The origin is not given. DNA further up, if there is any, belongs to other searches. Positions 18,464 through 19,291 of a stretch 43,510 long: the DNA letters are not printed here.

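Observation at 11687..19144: Giant 2485-aa tape-measure-like protein built from eleven ~195-aa modules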

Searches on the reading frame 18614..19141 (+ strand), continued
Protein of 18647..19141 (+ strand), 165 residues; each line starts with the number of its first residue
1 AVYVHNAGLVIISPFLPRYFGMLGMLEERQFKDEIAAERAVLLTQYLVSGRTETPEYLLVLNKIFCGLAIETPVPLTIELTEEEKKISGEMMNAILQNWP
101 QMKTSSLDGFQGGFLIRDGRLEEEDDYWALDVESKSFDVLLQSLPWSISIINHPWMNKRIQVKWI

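Call 60: get_annotated_region(hit=H4, flank=9000)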
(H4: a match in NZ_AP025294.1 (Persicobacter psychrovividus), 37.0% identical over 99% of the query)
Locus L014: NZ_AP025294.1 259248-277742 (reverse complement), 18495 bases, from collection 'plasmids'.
description: Persicobacter psychrovividus strain NBRC 101262 plasmid pPP2, complete sequence
organism: Persicobacter psychrovividus (NCBI taxid 387638)
taxonomy: Bacteria; Bacteroidota; Cytophagia; Cytophagales; Persicobacteraceae; Persicobacter; Persicobacter psychrovividus
host: -; source: -; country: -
typing (MOB-suite, as given by PLSDB): non-mobilizable
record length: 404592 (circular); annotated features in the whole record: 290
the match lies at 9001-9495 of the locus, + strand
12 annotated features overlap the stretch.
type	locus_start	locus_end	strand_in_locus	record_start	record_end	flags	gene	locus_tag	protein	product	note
CDS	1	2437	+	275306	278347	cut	-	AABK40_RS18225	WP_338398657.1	hypothetical protein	-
CDS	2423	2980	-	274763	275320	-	-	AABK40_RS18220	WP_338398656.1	hypothetical protein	-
CDS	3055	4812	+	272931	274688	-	-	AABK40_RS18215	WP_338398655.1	glycosyl hydrolase family 18 protein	GO:0005975 - carbohydrate metabolic process [Evidence IEA]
CDS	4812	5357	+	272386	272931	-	-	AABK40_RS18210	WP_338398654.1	DUF4255 domain-containing protein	-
CDS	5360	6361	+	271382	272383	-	-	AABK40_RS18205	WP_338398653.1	hypothetical protein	-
CDS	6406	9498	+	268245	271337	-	-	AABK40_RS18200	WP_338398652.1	contractile injection system tape measure protein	-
CDS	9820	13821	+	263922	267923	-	-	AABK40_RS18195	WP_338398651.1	LysM domain-containing protein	-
CDS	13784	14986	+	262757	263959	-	-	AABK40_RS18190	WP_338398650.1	leucine-rich repeat domain-containing protein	-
CDS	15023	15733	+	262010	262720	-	-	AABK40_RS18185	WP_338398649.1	hypothetical protein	-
CDS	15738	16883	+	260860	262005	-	-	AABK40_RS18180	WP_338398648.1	leucine-rich repeat domain-containing protein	-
CDS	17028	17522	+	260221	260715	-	-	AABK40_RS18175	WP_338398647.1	hypothetical protein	-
CDS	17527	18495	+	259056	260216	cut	-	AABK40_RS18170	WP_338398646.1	leucine-rich repeat protein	-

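Call 76: predict_structure(alignment_id=A5)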
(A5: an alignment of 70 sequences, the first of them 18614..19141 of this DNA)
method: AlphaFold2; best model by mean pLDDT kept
length: 176 residues; sequences in the alignment: 70
mean_pLDDT: 93.6   pTM: 0.89
mean pLDDT of the five models: 93.6, 93.1, 90.1, 89.2, 88.3
residues with pLDDT >= 90: 148; 70-90: 20; 50-70: 7; < 50: 1
segments of 3 or more residues with pLDDT < 50: none
pLDDT, mean of each block of 10 residues (from residue 1): 62 96 97 98 98 98 96 98 96 98 95 91 94 97 91 89 97 91
secondary structure, 60 per line:
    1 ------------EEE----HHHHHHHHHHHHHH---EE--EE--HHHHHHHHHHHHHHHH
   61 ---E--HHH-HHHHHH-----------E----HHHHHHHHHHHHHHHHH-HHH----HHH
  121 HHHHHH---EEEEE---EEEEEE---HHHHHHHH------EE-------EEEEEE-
elements in order: E13-15 H20-33 H45-60 H71-76 H93-109 H118-126 E130-134 E138-143 H147-154 E170-175

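Call 79: fold_search(model_id=the predicted structure, library=pdb)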
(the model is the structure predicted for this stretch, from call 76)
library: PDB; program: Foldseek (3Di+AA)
matches with E <= 10: 128; with E <= 0.001: 0
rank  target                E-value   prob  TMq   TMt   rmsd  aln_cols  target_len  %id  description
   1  6pbz_A                1.6e-01  0.10  0.20  0.10  16.7       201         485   10  Crystal structure of Escherichia coli GppA (released 2019-11-20)
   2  6pbz_D                1.6e-01  0.09  0.20  0.10  15.9       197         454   11  Crystal structure of Escherichia coli GppA (released 2019-11-20)
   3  7ykv_B                2.8e-01  0.06  0.17  0.09  17.5       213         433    9  The structure of archaeal nuclease RecJ2 from Methanocaldococcus jannaschii (released 2023-07-26)
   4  6pbz_C                4.7e-01  0.06  0.19  0.09  16.1       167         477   12  Crystal structure of Escherichia coli GppA (released 2019-11-20)
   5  6pbz_B                7.6e-01  0.06  0.20  0.10  15.2       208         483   10  Crystal structure of Escherichia coli GppA (released 2019-11-20)
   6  7fax_A                9.1e-01  0.08  0.16  0.24  10.5        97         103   14  Complex structure of TbLeo1 and LW domain from Trypanosoma brucei (released 2022-07-27)
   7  9iqc                  1.4e+00  0.02  0.17  0.13  19.2       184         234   10  Monooxygenase dependent on riboflavin with dCMP and FAD (released 2025-07-16)
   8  1q2y                  1.5e+00  0.05  0.13  0.16  13.7        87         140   17  Crystal structure of the protein YJCF from Bacillus subtilis: a member of the GCN5-related N-acetyltransferase superfami (released 2003-08-19)
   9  7xgw_E                1.7e+00  0.06  0.18  0.26  13.3       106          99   15  Apo structure of LW domain from Trypanosoma brucei (released 2023-05-31)
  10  1vjb_B                1.7e+00  0.04  0.18  0.16  14.1       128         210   16  crystal structure of the ligand-binding domain of the estrogen-related receptor gamma in complex with 4-hydroxytamoxif (released 2004-06-08)
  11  8kd1_K                2.0e+00  0.03  0.15  0.20  17.7       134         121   14  Structure of nucleosome complexed with one DEK molecule (released 2025-03-12)
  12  7wx5                  2.1e+00  0.03  0.15  0.11  14.9       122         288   13  a Legionella acetyltransferase effector VipF (released 2023-02-22)
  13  6z7j                  2.2e+00  0.02  0.17  0.13  16.6       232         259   11  Structure of CTX-M-15 crystallised in the presence of enmetazobactam (AAI101) (released 2021-06-09)
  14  2ewp_A                2.5e+00  0.03  0.18  0.15  13.8       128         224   16  Crystal structure of Estrogen Related Receptor-3 (ERR-gamma) ligand binding domaind with tamoxifen analog GSK5182 (released 2006-05-09)
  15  3uwl_A                2.5e+00  0.01  0.17  0.12  17.9       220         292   12  Crystal structure of Enteroccocus faecalis thymidylate synthase (EfTS) in complex with 5-formyl tetrahydrofolate (released 2012-08-29)
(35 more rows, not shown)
